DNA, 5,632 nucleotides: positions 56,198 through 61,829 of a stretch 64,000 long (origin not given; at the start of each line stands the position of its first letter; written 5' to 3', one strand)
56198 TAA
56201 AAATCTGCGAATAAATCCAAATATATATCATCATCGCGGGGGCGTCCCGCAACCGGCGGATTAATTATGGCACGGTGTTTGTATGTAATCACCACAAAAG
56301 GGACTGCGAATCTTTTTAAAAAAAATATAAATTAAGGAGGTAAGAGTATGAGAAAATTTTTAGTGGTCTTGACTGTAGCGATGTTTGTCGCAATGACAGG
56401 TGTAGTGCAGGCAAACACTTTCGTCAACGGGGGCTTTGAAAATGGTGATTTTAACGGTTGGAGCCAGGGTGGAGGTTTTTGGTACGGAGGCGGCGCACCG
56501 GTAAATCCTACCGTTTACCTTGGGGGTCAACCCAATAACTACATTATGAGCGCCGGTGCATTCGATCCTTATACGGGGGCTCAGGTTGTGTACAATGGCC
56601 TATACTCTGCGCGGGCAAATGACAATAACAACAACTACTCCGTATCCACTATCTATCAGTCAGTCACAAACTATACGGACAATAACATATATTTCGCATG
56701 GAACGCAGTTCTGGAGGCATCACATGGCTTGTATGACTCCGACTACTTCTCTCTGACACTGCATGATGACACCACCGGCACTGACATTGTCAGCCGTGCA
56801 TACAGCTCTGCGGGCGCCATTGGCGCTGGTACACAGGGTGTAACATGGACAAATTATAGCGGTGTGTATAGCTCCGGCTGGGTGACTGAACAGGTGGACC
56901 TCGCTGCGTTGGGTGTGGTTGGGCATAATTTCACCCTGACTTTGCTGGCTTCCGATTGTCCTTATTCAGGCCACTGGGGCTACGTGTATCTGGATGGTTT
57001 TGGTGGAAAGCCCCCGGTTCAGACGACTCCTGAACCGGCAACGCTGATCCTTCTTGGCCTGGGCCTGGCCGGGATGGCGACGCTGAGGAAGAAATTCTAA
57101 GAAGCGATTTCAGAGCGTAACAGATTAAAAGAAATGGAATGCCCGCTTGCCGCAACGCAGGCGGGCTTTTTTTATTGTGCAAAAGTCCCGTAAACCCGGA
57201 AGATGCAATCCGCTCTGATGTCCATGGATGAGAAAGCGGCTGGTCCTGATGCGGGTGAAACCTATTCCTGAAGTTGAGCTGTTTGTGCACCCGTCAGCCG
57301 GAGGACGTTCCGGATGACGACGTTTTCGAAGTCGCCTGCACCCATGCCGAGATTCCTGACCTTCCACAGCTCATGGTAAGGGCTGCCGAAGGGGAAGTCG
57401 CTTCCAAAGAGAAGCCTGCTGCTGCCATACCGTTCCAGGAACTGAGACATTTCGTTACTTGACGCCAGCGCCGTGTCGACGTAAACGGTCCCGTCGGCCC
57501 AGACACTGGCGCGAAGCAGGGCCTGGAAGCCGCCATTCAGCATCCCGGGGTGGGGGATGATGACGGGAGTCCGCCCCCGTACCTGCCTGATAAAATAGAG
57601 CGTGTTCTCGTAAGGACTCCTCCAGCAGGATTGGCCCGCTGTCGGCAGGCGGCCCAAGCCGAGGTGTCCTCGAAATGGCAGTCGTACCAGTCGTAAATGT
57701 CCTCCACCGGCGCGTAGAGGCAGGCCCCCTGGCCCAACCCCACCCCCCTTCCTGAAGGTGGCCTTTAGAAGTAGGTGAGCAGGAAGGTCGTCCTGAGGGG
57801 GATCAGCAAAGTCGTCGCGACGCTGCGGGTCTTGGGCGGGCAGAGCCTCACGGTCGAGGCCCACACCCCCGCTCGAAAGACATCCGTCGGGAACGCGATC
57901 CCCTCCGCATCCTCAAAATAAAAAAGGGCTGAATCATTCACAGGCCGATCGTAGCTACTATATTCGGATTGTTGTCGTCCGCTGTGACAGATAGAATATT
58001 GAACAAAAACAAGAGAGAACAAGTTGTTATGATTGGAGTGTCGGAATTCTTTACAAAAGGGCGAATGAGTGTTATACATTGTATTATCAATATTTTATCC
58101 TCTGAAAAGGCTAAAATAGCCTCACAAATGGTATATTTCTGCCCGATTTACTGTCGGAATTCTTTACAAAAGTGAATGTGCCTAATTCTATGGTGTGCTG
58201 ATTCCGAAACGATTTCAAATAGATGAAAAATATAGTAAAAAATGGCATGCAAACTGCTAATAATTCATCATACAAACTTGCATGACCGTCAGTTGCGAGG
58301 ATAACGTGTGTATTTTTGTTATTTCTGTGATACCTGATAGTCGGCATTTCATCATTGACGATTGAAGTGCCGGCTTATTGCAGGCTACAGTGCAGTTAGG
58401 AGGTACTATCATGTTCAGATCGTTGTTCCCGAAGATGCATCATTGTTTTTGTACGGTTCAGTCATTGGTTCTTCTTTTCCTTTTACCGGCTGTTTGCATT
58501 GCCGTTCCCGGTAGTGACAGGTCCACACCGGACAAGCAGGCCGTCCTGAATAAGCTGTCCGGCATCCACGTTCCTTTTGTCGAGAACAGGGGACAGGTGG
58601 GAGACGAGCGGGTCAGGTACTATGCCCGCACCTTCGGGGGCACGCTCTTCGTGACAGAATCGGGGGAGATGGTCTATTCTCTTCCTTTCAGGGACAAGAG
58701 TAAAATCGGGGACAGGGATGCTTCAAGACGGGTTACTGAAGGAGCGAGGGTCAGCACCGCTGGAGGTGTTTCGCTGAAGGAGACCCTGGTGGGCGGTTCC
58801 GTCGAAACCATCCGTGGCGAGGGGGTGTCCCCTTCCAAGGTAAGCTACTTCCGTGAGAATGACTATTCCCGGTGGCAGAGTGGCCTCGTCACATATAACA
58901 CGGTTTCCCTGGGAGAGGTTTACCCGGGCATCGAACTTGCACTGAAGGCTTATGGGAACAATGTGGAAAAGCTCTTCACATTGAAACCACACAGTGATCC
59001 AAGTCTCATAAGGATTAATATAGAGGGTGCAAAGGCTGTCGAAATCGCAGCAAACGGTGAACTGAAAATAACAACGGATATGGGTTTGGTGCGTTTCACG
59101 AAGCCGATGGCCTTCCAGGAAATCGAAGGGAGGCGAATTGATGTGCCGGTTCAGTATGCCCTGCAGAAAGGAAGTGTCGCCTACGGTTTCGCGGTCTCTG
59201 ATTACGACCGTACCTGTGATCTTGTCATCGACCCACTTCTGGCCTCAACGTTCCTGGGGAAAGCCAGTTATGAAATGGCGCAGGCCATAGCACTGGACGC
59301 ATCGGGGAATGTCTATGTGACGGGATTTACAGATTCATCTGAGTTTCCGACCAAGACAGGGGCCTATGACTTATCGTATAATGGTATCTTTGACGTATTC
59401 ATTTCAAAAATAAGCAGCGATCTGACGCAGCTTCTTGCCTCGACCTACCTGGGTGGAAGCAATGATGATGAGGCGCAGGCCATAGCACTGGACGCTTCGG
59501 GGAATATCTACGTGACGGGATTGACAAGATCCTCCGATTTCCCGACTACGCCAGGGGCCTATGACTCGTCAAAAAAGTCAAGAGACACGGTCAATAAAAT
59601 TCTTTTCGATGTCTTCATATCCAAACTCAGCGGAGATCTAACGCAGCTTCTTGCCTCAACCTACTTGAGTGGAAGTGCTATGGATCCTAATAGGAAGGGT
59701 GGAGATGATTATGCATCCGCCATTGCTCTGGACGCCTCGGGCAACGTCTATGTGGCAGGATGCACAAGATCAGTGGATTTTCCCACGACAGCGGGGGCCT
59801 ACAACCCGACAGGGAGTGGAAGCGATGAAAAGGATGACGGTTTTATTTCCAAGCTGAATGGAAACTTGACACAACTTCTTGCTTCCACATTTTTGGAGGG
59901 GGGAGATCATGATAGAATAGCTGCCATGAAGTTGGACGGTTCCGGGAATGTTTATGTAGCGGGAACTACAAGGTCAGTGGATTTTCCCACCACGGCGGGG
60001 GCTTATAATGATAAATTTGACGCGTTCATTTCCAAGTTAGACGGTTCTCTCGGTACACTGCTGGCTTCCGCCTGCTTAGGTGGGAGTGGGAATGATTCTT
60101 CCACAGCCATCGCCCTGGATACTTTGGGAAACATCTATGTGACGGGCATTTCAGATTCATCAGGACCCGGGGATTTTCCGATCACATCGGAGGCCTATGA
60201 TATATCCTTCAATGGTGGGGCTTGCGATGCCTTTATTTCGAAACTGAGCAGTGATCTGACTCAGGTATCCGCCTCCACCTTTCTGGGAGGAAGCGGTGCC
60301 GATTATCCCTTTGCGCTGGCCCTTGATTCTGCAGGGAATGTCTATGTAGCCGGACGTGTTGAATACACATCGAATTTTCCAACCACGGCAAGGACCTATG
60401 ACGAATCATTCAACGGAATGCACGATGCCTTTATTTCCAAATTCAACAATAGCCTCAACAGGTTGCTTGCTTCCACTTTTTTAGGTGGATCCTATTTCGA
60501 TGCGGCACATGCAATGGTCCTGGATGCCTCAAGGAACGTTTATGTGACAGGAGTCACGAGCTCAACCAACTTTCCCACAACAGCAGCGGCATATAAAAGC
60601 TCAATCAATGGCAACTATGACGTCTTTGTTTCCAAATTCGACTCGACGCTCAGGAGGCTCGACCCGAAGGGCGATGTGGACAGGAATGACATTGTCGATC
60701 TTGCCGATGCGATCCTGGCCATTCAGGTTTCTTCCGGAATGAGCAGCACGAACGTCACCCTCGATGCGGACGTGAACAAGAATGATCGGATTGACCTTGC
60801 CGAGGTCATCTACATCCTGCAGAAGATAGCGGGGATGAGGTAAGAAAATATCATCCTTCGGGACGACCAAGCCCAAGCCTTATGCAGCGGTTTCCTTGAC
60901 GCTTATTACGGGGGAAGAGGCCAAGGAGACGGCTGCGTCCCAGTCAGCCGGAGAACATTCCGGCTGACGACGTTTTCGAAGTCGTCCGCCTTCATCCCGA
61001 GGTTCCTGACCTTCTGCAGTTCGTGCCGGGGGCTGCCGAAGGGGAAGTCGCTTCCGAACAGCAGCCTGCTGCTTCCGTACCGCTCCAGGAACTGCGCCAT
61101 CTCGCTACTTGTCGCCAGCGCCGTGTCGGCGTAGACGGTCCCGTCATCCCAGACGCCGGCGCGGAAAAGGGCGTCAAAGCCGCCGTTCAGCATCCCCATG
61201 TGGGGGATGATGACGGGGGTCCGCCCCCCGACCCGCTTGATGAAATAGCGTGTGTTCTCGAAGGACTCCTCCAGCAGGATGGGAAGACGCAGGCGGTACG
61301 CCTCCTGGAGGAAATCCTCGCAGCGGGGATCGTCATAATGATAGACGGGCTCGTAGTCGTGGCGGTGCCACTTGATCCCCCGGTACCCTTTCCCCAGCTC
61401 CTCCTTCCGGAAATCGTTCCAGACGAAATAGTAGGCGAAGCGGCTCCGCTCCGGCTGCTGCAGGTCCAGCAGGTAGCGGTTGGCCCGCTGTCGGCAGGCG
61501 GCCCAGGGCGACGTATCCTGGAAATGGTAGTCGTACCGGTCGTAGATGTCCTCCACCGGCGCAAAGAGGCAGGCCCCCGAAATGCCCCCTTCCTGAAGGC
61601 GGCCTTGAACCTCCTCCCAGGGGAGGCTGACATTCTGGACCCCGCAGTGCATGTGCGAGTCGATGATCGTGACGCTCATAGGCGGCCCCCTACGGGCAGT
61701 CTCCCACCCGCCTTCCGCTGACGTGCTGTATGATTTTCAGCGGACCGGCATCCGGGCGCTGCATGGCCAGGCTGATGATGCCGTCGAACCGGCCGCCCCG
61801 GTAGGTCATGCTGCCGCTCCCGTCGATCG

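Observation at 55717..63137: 17-nt TGT-N11-ACA element paired with -24/-12 promoters in front of PEP-CTERM and other secreted-cargo genes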

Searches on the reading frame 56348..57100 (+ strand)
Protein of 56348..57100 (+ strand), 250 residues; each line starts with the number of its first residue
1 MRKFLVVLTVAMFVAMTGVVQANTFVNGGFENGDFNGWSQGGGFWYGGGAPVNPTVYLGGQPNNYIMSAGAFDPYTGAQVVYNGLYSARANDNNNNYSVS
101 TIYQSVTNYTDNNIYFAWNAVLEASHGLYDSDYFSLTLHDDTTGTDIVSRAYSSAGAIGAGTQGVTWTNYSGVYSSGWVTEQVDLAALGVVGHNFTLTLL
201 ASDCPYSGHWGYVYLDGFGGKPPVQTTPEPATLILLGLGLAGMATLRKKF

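Call 16: search_protein_families(library=pfam, proteins=[window:56348-57100:+], max_evalue=0.01)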
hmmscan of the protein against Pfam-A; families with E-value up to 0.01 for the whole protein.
window:56348-57100:+ (250 aa): 1 family
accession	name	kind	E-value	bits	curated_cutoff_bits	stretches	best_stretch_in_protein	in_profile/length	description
PF07589.16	PEP-CTERM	-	5e-07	30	20.7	1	226-248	1-24/24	PEP-CTERM motif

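Call 22: find_encoding_contigs(protein=window:56348-57100:+, flank=10000, max_places=6)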
Protein window:56348-57100:+ (250 aa): 1 contig read that carries it; 1 place shown.
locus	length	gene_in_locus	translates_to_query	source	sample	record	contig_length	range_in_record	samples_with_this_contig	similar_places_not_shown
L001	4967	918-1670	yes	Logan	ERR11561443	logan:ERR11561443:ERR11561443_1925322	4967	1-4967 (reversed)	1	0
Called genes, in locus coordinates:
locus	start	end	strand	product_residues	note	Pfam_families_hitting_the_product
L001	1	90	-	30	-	?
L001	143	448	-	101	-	-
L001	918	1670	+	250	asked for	PF07589:PEP_exosort_dom (weak)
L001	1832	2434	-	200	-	PF04909:Amidohydro_2 (weak)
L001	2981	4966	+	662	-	?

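Call 32: search_protein_families(library=ncbifam, proteins=[window:56348-57100:+], max_evalue=0.01)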
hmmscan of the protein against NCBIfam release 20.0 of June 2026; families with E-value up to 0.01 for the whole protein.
window:56348-57100:+ (250 aa): 6 families
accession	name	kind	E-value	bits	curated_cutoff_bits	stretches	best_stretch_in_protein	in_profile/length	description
TIGR02595.1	PEP_CTERM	domain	1e-05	26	16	1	227-249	1-22/24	PEP-CTERM sorting domain-containing protein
NF038125.1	PEP_CTERM_THxN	subfamily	5.1e-05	23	85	1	227-249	223-245/246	THxN family PEP-CTERM protein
NF041538.1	PEP_EDSA_1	subfamily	6.1e-05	22.8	100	1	227-248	284-305/307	EDSAP-1 family PEP-CTERM protein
NF033554.9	floc_PepA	equivalog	6.9e-05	22.8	80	1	228-248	238-258/261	flocculation-associated PEP-CTERM protein PepA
NF041927.1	Xrt_dep_XDP1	equivalog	0.0013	18.8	125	1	221-249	214-241/242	exosortase-dependent surface protein XDP1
NF038129.1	PEP_NF038129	equivalog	0.0016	18.3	65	1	215-248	159-192/194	NF038129 family PEP-CTERM protein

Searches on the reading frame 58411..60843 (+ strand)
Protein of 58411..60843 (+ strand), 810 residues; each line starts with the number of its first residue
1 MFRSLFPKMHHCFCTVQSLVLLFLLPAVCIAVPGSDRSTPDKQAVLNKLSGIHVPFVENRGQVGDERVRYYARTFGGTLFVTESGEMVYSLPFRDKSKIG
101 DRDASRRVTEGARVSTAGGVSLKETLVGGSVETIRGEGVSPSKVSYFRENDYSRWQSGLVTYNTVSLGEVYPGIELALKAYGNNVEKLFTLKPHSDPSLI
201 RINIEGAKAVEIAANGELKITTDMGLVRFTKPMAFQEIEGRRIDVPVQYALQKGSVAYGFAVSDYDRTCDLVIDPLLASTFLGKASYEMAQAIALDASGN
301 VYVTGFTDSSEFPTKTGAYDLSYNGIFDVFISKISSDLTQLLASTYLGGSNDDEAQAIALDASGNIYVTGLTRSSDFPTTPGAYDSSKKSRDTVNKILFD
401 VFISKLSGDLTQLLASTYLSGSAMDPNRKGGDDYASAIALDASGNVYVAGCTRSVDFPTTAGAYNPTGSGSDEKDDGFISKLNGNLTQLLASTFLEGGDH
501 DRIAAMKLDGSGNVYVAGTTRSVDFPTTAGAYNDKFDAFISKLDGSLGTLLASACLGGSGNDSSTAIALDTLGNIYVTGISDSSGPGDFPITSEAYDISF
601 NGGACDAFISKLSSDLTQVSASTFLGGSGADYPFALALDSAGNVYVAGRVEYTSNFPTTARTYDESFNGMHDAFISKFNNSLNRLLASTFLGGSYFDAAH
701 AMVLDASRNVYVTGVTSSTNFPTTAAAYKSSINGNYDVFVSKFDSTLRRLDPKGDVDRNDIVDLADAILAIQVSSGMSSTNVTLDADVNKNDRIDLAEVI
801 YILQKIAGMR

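Call 16: search_protein_families(library=pfam, proteins=[window:58411-60843:+], max_evalue=0.01)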
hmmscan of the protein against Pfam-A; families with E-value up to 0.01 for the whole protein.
window:58411-60843:+ (810 aa): 5 families
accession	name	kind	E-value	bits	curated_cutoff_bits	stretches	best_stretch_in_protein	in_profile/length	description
PF25778.1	DUF7948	-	2e-49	169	27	1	56-276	1-214/214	Domain of unknown function (DUF7948)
PF06739.17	SBBP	-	7.3e-39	131.9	20.5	5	344-378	3-38/38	Beta-propeller repeat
PF07494.17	Reg_prop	-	3e-06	27.2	20.4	0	432-450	4-22/24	Two component regulator propeller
PF13540.12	RCC1_2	-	1.6e-05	25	22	0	437-451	11-25/30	Regulator of chromosome condensation (RCC1) repeat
PF01436.27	NHL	-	0.0051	17.2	20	0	434-449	3-18/28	NHL repeat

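Call 21: find_encoding_contigs(protein=window:58411-60843:+, flank=10000, max_places=6)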
Protein window:58411-60843:+ (810 aa): no gene with exactly this product is on record in the collection.

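Call 32: search_protein_families(library=ncbifam, proteins=[window:58411-60843:+], max_evalue=0.01)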
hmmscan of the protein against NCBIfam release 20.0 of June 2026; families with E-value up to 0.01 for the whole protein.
window:58411-60843:+ (810 aa): 2 families
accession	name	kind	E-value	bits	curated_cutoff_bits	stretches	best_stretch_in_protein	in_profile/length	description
NF047494.1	Lepto_SBBP_lipo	equivalog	4.4e-25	88.3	400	3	435-583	190-327/466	SBBP repeat beta-propeller lipoprotein, LipL53 family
TIGR02608.1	delta_60_rpt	domain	6.3e-10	38.7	76.5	0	353-374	1-22/55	delta-60 repeat domain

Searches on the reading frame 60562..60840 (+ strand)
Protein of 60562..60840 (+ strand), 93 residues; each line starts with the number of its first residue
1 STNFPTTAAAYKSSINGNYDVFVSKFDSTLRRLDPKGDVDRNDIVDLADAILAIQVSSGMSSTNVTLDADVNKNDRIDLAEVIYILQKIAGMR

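Call 53: search_protein_families(library=pfam, proteins=[window:60562-60840:+], max_evalue=5)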
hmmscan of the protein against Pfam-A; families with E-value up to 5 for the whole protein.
seq(93 aa): 4 families
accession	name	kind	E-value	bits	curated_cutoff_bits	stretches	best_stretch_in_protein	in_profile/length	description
PF00404.24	Dockerin_1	-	0.0042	17.7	22.9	1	36-78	1-45/57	Dockerin type I domain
PF13405.12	EF-hand_6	-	0.038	14.2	25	1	70-88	10-28/30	EF-hand domain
PF13531.11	SBP_bac_11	-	0.1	12.8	25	1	8-66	36-94/227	Bacterial extracellular solute-binding protein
PF00036.39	EF-hand_1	-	0.27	11.3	25.4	1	69-88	9-28/29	EF hand domain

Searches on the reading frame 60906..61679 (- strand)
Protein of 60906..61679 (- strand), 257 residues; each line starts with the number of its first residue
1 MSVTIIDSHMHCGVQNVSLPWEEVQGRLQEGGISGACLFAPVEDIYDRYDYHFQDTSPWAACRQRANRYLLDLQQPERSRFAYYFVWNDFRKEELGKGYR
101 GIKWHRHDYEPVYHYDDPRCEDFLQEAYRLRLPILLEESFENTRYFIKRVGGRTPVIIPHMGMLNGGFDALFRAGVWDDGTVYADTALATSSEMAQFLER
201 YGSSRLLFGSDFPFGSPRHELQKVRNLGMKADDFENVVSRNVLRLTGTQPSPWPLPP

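Call 39: find_encoding_contigs(protein=window:60906-61679:-, flank=10000, max_places=6)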
Protein window:60906-61679:- (257 aa): no gene with exactly this product is on record in the collection.
